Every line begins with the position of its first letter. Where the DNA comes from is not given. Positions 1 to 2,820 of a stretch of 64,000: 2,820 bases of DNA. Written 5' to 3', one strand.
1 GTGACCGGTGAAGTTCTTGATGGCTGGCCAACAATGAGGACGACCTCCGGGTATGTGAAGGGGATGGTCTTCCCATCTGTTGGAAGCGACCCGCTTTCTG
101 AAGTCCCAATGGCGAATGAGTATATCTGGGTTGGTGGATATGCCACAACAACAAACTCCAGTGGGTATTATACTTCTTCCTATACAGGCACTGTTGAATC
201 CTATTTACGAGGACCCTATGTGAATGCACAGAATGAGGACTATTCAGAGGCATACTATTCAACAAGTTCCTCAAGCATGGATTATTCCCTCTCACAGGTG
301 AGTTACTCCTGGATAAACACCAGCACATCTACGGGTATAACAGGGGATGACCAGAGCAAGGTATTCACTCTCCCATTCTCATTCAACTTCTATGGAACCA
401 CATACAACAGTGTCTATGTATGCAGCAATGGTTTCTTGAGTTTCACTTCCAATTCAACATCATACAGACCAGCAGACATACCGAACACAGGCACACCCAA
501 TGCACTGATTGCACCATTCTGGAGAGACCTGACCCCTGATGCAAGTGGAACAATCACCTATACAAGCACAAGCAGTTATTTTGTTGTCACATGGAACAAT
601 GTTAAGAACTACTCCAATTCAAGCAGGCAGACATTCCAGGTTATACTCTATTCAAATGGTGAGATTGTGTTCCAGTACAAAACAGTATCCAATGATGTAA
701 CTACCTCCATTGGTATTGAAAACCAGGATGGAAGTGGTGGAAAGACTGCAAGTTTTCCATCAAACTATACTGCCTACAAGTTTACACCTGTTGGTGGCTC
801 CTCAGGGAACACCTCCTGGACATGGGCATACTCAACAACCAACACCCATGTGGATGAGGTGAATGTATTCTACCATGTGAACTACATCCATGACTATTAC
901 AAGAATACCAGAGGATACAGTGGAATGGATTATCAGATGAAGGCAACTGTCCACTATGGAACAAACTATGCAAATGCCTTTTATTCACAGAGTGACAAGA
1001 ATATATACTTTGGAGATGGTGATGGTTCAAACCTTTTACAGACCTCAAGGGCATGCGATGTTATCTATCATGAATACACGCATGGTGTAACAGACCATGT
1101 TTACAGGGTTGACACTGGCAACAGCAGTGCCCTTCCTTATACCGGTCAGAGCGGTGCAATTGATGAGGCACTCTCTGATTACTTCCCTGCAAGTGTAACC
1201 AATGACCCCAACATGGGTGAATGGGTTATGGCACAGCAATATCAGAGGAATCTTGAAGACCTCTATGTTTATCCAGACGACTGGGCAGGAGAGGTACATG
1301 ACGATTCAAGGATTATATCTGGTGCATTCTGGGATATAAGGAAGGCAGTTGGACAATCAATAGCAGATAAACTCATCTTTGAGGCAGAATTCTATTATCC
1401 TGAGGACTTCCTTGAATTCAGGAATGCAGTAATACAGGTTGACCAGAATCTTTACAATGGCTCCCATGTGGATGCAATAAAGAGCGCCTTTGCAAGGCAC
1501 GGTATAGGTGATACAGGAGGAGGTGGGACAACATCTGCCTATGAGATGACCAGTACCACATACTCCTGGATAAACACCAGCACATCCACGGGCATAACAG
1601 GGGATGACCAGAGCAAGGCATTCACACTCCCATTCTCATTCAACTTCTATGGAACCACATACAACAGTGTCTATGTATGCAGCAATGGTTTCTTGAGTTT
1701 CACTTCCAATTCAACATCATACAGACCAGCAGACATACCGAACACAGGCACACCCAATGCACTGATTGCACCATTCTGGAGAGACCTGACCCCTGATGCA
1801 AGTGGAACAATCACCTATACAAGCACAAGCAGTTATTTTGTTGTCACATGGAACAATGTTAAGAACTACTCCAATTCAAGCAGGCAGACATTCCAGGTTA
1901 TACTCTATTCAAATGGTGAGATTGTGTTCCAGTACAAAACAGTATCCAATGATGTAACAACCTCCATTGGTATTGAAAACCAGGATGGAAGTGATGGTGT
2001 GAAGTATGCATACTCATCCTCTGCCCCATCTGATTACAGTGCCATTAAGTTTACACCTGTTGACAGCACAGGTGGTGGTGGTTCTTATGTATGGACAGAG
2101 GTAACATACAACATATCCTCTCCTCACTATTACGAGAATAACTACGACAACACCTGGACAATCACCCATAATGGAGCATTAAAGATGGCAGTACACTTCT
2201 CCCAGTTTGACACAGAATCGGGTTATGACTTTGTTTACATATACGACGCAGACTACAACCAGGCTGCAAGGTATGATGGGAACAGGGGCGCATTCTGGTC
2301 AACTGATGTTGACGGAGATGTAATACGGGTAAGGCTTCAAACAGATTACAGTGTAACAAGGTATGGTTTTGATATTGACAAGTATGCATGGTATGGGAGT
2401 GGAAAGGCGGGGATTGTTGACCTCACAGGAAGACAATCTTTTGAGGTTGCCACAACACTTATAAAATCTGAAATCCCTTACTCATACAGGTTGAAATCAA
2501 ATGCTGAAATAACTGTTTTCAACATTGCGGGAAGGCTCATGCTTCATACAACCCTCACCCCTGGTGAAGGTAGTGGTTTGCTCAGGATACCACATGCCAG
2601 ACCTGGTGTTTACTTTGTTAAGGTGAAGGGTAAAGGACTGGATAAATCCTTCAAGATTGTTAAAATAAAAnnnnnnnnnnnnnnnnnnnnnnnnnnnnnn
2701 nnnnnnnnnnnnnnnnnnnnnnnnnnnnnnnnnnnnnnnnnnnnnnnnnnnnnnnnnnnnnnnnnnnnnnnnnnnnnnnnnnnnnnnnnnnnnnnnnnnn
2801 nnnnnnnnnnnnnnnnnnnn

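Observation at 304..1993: Near-identical 433-bp direct repeat duplicates a 144-aa domain on both sides of the M4 peptidase catalytic domain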

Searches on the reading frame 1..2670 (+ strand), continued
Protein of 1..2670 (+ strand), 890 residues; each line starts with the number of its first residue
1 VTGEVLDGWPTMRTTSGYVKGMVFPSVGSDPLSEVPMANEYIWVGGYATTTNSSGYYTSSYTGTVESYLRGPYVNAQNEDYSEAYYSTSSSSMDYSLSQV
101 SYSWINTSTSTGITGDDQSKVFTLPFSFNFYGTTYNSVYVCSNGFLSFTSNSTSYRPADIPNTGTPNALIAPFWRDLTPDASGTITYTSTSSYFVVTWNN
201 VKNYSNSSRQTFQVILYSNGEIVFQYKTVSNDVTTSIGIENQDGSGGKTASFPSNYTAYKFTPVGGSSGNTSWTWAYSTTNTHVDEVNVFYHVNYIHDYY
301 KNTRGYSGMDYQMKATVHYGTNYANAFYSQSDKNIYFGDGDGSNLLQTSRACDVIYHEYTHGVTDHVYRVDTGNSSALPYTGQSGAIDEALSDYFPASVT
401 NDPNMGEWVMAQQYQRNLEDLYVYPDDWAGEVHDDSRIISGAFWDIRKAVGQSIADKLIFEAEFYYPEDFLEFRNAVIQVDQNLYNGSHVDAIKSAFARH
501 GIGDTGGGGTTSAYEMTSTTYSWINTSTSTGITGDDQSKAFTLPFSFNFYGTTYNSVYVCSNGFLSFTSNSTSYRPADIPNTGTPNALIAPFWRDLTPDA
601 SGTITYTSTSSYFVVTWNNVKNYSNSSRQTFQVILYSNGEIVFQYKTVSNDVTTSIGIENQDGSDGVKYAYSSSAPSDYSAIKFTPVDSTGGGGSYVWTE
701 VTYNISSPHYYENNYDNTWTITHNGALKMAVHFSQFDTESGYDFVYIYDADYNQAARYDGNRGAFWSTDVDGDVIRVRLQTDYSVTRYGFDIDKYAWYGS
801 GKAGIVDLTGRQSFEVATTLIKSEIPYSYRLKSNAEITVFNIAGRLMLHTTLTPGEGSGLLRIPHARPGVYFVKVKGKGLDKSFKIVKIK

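Call 48: search_protein_families(library=pfam, proteins=[P0129, P0134, P0126], max_evalue=0.01)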
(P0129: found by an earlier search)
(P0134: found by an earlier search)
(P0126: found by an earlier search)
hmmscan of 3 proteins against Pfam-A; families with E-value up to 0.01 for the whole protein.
P0129 (1116 aa): 6 families
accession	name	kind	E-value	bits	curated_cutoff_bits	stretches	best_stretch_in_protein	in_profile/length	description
PF06119.19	NIDO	-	8.2e-23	81.8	25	4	362-417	1-54/186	Nidogen-like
PF01447.24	Peptidase_M4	-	1.7e-16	61.4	22.4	1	500-591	54-145/145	Thermolysin metallopeptidase, catalytic domain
PF02868.21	Peptidase_M4_C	-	2.9e-12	47.2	24.4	1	602-728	1-165/165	Thermolysin metallopeptidase, alpha-helical domain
PF02128.21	Peptidase_M36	-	3.7e-08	33.4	23.3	2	677-730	311-366/368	Fungalysin metallopeptidase (M36)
PF00431.26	CUB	-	9.7e-08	32.7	21.4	1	926-1018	7-108/110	CUB domain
PF18962.6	Por_Secre_tail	-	0.006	17.3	27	1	1058-1109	19-70/75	Secretion system C-terminal sorting domain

P0134 (697 aa): 3 families
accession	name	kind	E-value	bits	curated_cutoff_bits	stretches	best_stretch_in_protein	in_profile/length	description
PF06119.19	NIDO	-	2.7e-11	44.2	25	2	362-417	1-54/186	Nidogen-like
PF00431.26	CUB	-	2.1e-08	34.9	21.4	1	506-599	6-108/110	CUB domain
PF18962.6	Por_Secre_tail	-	0.00031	21.4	27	1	639-690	19-70/75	Secretion system C-terminal sorting domain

P0126 (1120 aa): 6 families
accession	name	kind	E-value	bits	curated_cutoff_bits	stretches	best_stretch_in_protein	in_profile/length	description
PF06119.19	NIDO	-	7.1e-21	75.5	25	4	785-840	1-54/186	Nidogen-like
PF01447.24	Peptidase_M4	-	7.7e-18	65.8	22.4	1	504-595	54-145/145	Thermolysin metallopeptidase, catalytic domain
PF02868.21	Peptidase_M4_C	-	6.8e-12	46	24.4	1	608-732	3-165/165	Thermolysin metallopeptidase, alpha-helical domain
PF02128.21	Peptidase_M36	-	2.9e-09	37.1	23.3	2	681-733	311-365/368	Fungalysin metallopeptidase (M36)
PF00431.26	CUB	-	3.4e-08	34.2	21.4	1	929-1022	6-108/110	CUB domain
PF18962.6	Por_Secre_tail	-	0.0042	17.8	27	1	1062-1113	19-70/75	Secretion system C-terminal sorting domain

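Call 67: predict_structure(alignment_id=A2)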
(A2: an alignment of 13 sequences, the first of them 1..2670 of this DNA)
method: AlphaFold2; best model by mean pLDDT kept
length: 890 residues; sequences in the alignment: 13
mean_pLDDT: 64.3   pTM: 0.31
mean pLDDT of the five models: 64.3, 60.4, 60.2, 58.4, 56.9
residues with pLDDT >= 90: 85; 70-90: 330; 50-70: 234; < 50: 241
segments of 3 or more residues with pLDDT < 50: 1-15, 21-33, 61-65, 71-92, 265-385, 405-415, 421-433, 505-512, 672-674, 688-697, 712-715, 800-803
pLDDT, mean of each block of 10 residues (from residue 1): 24 45 38 49 59 57 49 41 39 71 91 82 86 83 83 60 67 69 85 92 75 91 90 70 77 87 53 33 29 30 31 32 39 40 33 27 26 32 49 59 45 47 38 58 82 79 62 81 86 77 43 68 91 81 84 84 82 60 68 60 87 91 73 89 85 69 68 64 67 42 56 60 72 76 79 81 74 79 59 67 49 66 73 83 70 83 72 76 66
secondary structure, 60 per line:
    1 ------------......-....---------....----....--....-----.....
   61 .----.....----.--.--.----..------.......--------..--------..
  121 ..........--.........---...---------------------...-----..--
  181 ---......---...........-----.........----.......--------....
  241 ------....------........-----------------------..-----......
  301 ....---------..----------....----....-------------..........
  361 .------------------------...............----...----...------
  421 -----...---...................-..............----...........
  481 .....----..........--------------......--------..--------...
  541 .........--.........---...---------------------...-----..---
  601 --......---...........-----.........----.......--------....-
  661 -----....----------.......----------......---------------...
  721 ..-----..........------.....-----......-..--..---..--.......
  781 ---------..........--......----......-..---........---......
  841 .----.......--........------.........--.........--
elements in order (helices of 4 or more, strands of 3 or more residues): E13-18 E20-23 E33-36 E41-44 E47-50 E56-61 E66-70 E94-100 E119-130 E133-141 E145-147 E169-171 E184-189 E193-203 E209-217 E222-228 E237-240 E247-250 E257-264 H295-304 E326-329 E334-337 H351-361 H386-400 H432-450 H452-465 H470-485 H490-499 E514-519 E538-549 E552-560 E564-566 E588-590 E603-608 E612-622 E628-636 E641-647 E656-659 E666-669 E680-686 E697-702 E718-722 E728-737 E744-748 E754-759 E774-780 E790-799 E802-807 E812-817 E824-831 E835-841 E846-852 E855-862 E869-877 E880-888

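Call 80: find_encoding_contigs(protein=P0129, flank=6000, max_places=4)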
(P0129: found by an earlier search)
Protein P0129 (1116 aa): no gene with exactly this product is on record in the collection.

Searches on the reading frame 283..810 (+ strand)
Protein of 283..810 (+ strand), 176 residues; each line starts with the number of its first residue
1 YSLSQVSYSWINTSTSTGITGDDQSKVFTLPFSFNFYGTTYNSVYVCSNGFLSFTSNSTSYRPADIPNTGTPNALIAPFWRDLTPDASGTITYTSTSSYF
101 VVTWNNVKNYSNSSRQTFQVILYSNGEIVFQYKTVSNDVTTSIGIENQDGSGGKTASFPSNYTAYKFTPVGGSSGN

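Call 6: search_protein_families(library=ncbifam, proteins=[window:283-810:+], max_evalue=0.1)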
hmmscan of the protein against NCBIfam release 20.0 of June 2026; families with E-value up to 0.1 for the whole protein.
window:283-810:+ (176 aa): 0 families

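Call 43: search_solved_structures(query=window:283-810:+, max_evalue=1, show_alignments=2)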
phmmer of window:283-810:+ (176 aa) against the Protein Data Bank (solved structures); distinct sequences matched with E-value up to 1: 0.

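Call 54: predict_structure(alignment_id=A1)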
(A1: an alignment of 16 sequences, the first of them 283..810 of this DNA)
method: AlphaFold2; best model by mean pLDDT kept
length: 176 residues; sequences in the alignment: 16
mean_pLDDT: 92.3   pTM: 0.89
mean pLDDT of the five models: 92.3, 92.0, 89.6, 88.5, 88.0
residues with pLDDT >= 90: 136; 70-90: 34; 50-70: 2; < 50: 4
segments of 3 or more residues with pLDDT < 50: 173-176
pLDDT, mean of each block of 10 residues (from residue 1): 98 96 94 96 96 88 88 92 87 98 94 92 98 93 95 95 97 47
secondary structure, 60 per line:
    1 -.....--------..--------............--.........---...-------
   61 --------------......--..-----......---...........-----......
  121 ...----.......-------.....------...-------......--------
elements in order: E2-6 E25-36 E39-47 E51-53 E75-80 E90-95 E99-109 E115-123 E128-134 E142-146 E153-155 E163-168

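Call 79: fold_search(model_id=the predicted structure, library=pdb)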
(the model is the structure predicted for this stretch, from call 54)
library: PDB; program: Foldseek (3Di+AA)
matches with E <= 10: 386; with E <= 0.001: 0
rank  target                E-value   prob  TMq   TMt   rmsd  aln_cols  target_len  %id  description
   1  8xmt_B                2.9e-01  0.02  0.12  0.04  19.1       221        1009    9  Cryo-EM structure of SARS-CoV-2 Omicron EG.5.1 spike protein(6P), RBD-closed state (released 2024-07-03)
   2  5k19_A                4.7e-01  0.06  0.18  0.11  14.6       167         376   11  Crystal structure of WD repeat-containing protein 20 (released 2016-07-20)
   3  7ndc_A                5.9e-01  0.01  0.10  0.04  19.7       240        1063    7  EM structure of SARS-CoV-2 Spike glycoprotein (all RBD down) in complex with COVOX-159 (released 2021-03-03)
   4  3vqm_C                7.7e-01  0.04  0.12  0.18  12.7        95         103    8  Small heat shock protein hsp14.0 of C-terminal deletion variant with C-terminal peptide (released 2012-06-06)
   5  9c7v_1                8.1e-01  0.06  0.20  0.05  18.4       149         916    8  Structure of the human BOS:human EMC complex in GDN (released 2024-08-21)
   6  4nsx                  9.0e-01  0.03  0.16  0.06  15.2       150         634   11  Crystal Structure of the Utp21 tandem WD Domain (released 2014-02-19)
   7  6qfk_A                1.1e+00  0.09  0.25  0.05  10.7       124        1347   11  EngBF DARPin Fusion 4b G10 (released 2019-11-06)
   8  8dlr_A                1.1e+00  0.01  0.12  0.09  19.8       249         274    8  Cryo-EM structure of SARS-CoV-2 Gamma (P.1) spike protein in complex with Fab 4-8 (focused refinement of NTD and 4-8) (released 2022-08-31)
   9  7uz4_A                1.1e+00  0.01  0.11  0.03  18.8       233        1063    9  Structure of the SARS-CoV-2 S 6P trimer in complex with the mouse antibody Fab fragment, M8a-3 (released 2022-12-07)
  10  6czj_A                1.1e+00  0.06  0.16  0.24  13.7       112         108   11  Structure of a redesigned beta barrel, b10 (released 2018-09-19)
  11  3aac_B                1.1e+00  0.03  0.12  0.16  13.3       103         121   11  Small heat shock protein hsp14.0 with the mutations of I120F and I122F in the form II crystal (released 2010-11-17)
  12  3vqm_A                1.1e+00  0.03  0.12  0.16  12.7        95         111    9  Small heat shock protein hsp14.0 of C-terminal deletion variant with C-terminal peptide (released 2012-06-06)
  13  3tkn_D                1.2e+00  0.07  0.23  0.11  15.6       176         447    8  Structure of the Nup82-Nup159-Nup98 heterotrimer (released 2012-04-11)
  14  5k19_B                1.2e+00  0.04  0.17  0.11  14.8       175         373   11  Crystal structure of WD repeat-containing protein 20 (released 2016-07-20)
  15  7snt_B                1.3e+00  0.04  0.20  0.24  15.9       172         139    9  2.20A Resolution Structure of NanoLuc Luciferase with Bound Substrate Analog 3-methoxy-furimazine (released 2022-11-16)
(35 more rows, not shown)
